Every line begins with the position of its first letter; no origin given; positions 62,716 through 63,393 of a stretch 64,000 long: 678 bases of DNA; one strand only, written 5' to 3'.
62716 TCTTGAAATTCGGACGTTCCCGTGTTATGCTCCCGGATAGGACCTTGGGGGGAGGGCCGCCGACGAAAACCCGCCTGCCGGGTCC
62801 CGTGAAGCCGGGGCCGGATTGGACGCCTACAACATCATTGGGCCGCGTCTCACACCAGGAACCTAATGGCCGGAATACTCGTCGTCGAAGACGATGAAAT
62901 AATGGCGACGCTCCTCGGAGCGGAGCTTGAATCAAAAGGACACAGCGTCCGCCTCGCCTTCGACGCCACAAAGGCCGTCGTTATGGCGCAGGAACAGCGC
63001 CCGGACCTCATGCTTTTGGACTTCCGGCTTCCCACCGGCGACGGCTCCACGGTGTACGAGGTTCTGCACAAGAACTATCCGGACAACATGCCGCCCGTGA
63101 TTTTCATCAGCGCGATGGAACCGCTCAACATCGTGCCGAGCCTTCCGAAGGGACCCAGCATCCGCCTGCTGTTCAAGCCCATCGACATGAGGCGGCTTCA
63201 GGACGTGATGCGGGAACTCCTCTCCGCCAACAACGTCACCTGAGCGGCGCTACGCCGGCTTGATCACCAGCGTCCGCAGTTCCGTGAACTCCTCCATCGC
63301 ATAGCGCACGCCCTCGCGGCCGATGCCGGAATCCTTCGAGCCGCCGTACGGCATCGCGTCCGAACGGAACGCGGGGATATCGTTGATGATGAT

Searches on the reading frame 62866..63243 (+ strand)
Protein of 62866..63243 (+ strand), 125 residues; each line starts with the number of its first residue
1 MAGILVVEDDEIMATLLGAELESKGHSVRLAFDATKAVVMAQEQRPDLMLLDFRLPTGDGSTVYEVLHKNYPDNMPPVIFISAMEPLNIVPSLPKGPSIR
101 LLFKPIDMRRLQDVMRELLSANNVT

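Call 59: search_protein_families(library=pfam, proteins=[window:62866-63243:+], max_evalue=0.001)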
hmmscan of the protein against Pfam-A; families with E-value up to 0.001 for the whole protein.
window:62866-63243:+ (125 aa): 1 family
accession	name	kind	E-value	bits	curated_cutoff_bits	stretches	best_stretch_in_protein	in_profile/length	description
PF00072.30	Response_reg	-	1.3e-17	64.4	30.2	1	4-114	1-109/111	Response regulator receiver domain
